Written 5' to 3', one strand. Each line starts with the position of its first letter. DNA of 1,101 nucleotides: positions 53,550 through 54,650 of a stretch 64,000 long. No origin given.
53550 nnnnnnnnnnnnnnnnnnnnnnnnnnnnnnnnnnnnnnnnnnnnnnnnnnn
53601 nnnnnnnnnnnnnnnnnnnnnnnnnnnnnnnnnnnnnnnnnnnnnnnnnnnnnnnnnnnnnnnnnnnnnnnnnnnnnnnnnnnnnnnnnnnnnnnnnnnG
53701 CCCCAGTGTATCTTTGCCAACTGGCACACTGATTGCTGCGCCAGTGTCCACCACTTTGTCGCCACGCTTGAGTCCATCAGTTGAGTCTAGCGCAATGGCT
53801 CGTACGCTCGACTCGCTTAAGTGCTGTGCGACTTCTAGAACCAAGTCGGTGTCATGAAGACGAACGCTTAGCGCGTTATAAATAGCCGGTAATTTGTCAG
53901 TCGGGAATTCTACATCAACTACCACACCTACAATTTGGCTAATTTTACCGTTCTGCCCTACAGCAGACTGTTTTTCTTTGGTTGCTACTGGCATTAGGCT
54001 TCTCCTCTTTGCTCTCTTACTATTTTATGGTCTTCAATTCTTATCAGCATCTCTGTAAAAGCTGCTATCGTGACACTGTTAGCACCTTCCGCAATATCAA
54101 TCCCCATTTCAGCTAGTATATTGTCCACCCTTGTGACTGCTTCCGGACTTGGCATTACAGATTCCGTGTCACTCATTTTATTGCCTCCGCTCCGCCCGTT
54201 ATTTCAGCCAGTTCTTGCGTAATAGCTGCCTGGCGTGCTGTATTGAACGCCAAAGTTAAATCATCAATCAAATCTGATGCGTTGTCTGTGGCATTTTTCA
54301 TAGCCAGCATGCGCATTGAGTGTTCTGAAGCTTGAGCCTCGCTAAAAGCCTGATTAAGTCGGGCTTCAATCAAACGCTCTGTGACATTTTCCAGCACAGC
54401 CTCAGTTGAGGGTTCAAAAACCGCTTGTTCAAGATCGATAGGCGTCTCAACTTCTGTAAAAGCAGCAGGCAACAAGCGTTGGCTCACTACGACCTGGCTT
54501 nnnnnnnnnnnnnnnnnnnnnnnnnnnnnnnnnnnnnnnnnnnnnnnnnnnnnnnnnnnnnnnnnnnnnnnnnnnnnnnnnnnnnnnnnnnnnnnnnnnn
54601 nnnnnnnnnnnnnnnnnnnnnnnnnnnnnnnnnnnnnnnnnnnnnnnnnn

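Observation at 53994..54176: Extra 60-aa acidic ORF translationally coupled between atpG and atpD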

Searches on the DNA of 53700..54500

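Call 40: search_rna_families(source=window, start=53700, end=54500, threshold=evalue, max_evalue=1)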
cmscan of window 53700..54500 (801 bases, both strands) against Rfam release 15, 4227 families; matches with E-value up to 1: 0.
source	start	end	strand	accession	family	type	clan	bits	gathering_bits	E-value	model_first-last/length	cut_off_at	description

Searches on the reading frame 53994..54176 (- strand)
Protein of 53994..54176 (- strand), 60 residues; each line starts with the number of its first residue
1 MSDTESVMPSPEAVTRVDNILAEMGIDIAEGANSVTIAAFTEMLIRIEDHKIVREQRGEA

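Call 3: search_protein_families(library=pfam, proteins=[window:53994-54176:-], max_evalue=1)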
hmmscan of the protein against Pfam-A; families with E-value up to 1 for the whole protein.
window:53994-54176:- (60 aa): 0 families

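Call 4: search_protein_families(library=ncbifam, proteins=[window:53994-54176:-], max_evalue=10)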
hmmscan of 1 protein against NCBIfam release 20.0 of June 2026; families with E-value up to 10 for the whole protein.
window:53994-54176:- (60 aa): 0 families

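Call 5: find_homologous_proteins(query=window:53997-54176:-, max_evalue=10)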
Query seq(60 aa) (60 aa): 1 proteins with E <= 10 among 2 candidates.
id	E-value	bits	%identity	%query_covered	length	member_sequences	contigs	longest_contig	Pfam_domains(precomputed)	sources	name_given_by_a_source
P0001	1.8e-29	117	100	100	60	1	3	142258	-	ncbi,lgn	-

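Call 6: find_encoding_contigs(protein=P0001, flank=4000, max_places=6)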
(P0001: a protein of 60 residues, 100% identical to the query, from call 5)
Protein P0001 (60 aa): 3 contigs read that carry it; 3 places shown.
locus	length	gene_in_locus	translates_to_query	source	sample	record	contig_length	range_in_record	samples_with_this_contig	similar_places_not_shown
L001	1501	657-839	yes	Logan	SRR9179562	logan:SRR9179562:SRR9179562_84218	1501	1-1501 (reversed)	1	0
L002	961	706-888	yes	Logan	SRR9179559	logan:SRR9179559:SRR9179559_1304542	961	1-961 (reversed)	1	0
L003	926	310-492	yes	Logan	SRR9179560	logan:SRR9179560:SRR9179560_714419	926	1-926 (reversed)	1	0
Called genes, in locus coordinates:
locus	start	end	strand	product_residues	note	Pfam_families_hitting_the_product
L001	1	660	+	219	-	?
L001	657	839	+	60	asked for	-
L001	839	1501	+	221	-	?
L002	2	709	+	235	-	?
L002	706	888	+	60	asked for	-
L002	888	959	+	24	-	?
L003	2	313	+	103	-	?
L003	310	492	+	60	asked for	-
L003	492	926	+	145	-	?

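Call 21: find_related_loci(query=A1, collection=metagenome_contigs, flank=2500)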
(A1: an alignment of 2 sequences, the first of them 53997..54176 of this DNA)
Query A1 (60 aa) in metagenome_contigs; peptide patterns used: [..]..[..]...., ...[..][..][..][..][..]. (x = any residue, [..] = any of these).
600 stretches matched a pattern, but none encodes a relative of the query by tblastn (E <= 1e-3).

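Call 28: predict_structure(protein=window:53997-54176:-)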
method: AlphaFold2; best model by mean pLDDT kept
length: 60 residues; sequences in the alignment: 1
mean_pLDDT: 71.8   pTM: 0.34
mean pLDDT of the five models: 71.8, 69.1, 66.2, 65.5, 62.8
residues with pLDDT >= 90: 0; 70-90: 33; 50-70: 25; < 50: 2
segments of 3 or more residues with pLDDT < 50: none
pLDDT, mean of each block of 10 residues (from residue 1): 62 85 76 65 80 63
secondary structure, 60 per line:
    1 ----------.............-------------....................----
elements in order: H11-23 H37-56

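Call 34: search_protein_representatives(protein=window:53997-54176:-)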
Query: 60 residues. Proteins with E-value up to 0.001 (for the whole library): 3; up to 1e-10: 1; up to 1e-30: 0. The best 3 are listed.
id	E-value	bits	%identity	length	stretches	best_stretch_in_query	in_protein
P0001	5.6e-30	116.8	100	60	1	1-60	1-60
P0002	5.3e-07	45.4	34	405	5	10-42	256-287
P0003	1.2e-05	41.2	42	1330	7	11-46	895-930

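Call 58: search_solved_structures(query=window:53997-54176:-, max_evalue=10)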
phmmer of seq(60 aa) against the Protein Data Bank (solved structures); distinct sequences matched with E-value up to 10: 0.

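Call 60: find_homologous_proteins(query=A3, max_evalue=1)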
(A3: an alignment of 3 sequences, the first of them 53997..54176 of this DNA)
Query A3 (3 sequences) (60 aa, profile of the alignment): 4 proteins with E <= 1 among 35 candidates.
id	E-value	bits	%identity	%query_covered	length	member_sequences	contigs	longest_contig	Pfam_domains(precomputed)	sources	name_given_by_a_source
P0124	2.5e-29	119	47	88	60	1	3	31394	-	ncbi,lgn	-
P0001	1.5e-24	103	100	100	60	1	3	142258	-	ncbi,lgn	-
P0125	3.3e-23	99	-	-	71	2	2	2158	-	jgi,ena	-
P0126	1.1e-8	53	57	78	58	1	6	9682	-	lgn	-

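Call 61: fold_search(model_id=the predicted structure, library=pdb)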
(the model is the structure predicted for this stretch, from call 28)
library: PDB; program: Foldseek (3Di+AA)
matches with E <= 10: 2; with E <= 0.001: 0
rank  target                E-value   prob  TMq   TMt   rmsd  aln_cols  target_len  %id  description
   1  1ea4_H                8.8e+00  0.06  0.33  0.42   4.7        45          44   13  TRANSCRIPTIONAL REPRESSOR COPG/22bp dsDNA COMPLEX (released 2001-07-05)
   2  6xrw_B                9.4e+00  0.04  0.33  0.26   9.0        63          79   16  Chromosomal ParDE TA system from P. aeruginosa (released 2021-07-28)

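Call 63: find_encoding_contigs(protein=P0126, flank=3500, max_places=6)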
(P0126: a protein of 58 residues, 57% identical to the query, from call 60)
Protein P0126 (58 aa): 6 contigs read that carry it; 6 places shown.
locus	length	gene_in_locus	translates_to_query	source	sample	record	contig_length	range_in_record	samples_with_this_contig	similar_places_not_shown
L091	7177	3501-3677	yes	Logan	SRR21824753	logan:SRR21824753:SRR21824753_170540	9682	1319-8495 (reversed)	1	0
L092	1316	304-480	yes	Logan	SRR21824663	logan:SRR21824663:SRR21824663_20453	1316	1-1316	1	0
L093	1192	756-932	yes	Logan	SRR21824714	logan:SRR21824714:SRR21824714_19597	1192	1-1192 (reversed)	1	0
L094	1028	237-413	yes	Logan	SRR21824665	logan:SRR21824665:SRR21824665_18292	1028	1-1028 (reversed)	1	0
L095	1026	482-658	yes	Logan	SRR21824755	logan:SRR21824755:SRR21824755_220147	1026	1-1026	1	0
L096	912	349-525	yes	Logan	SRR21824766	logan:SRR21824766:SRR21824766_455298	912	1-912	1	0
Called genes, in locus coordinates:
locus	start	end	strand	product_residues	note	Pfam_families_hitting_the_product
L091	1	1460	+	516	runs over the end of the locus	PF00006:ATP-synt_ab, PF00306:ATP-synt_ab_C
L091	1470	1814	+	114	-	-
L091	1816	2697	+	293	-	PF00231:ATP-synt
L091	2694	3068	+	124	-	-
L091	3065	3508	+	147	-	-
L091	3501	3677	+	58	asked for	-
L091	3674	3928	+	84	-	-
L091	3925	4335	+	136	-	-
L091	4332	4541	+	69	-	-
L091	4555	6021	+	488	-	PF02874:ATP-synt_ab_N, PF00006:ATP-synt_ab, PF22919:ATP-synt_VA_C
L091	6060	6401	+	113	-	PF05635:23S_rRNA_IVP, PF22296:bAvd (weak)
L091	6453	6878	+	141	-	PF02823:ATP-synt_DE_N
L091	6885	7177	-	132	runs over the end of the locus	-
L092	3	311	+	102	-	?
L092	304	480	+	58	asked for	-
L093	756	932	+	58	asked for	-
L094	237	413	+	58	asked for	-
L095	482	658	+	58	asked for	-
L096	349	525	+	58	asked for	-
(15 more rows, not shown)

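Call 71: search_protein_families(library=phrogs, proteins=[window:53997-54176:-, L091:2694-3065:+, L091:3065-3505:+, L091:3501-3674:+, L091:3674-3925:+, L091:3925-4332:+, L091:4332-4538:+, L091:1470-1811:+], max_evalue=0.01)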
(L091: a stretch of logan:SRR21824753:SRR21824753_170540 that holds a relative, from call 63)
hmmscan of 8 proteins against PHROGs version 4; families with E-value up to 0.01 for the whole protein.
window:53997-54176:- (60 aa): 0 families

L091:2694-3065:+ (124 aa): 0 families

L091:3065-3505:+ (147 aa): 0 families

L091:3501-3674:+ (58 aa): 0 families

L091:3674-3925:+ (84 aa): 0 families

L091:3925-4332:+ (136 aa): 0 families

L091:4332-4538:+ (69 aa): 0 families

L091:1470-1811:+ (114 aa): 0 families

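Call 72: search_protein_families(library=padloc, proteins=[window:53997-54176:-, L091:2694-3065:+, L091:3065-3505:+, L091:3501-3674:+, L091:3674-3925:+, L091:3925-4332:+, L091:4332-4538:+, L091:1470-1811:+], max_evalue=0.01)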
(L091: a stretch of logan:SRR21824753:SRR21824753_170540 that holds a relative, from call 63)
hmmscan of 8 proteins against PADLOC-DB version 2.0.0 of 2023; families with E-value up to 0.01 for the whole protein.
window:53997-54176:- (60 aa): 0 families

L091:2694-3065:+ (124 aa): 0 families

L091:3065-3505:+ (147 aa): 0 families

L091:3501-3674:+ (58 aa): 0 families

L091:3674-3925:+ (84 aa): 0 families

L091:3925-4332:+ (136 aa): 0 families

L091:4332-4538:+ (69 aa): 0 families

L091:1470-1811:+ (114 aa): 0 families

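Call 80: predict_structure(alignment_id=A4)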
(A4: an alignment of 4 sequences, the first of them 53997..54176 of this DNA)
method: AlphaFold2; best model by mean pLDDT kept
length: 60 residues; sequences in the alignment: 4
mean_pLDDT: 79.5   pTM: 0.59
mean pLDDT of the five models: 79.5, 79.2, 79.2, 78.8, 70.9
residues with pLDDT >= 90: 6; 70-90: 43; 50-70: 7; < 50: 4
segments of 3 or more residues with pLDDT < 50: 1-4
pLDDT, mean of each block of 10 residues (from residue 1): 58 89 83 83 89 75
secondary structure, 60 per line:
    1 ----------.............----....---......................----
elements in order: H11-23 H28-31 H35-56

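Call 86: find_related_loci(query=A4, collection=metagenome_contigs, flank=3000)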
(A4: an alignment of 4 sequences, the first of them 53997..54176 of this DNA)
Query A4 (60 aa) in metagenome_contigs; peptide patterns used: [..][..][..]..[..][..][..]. (x = any residue, [..] = any of these).
581 stretches matched a pattern, but none encodes a relative of the query by tblastn (E <= 1e-3).

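Call 87: search_dna_similar(query=window:53997-54176:-, collection=phages, mode=protein, max_evalue=0.01, max_rows=5)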
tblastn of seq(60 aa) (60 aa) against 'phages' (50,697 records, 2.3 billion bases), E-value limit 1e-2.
No match.

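Call 88: search_dna_similar(query=window:53997-54176:-, collection=plasmids, mode=protein, max_evalue=0.01, max_rows=5)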
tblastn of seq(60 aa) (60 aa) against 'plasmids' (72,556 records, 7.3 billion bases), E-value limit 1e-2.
No match.
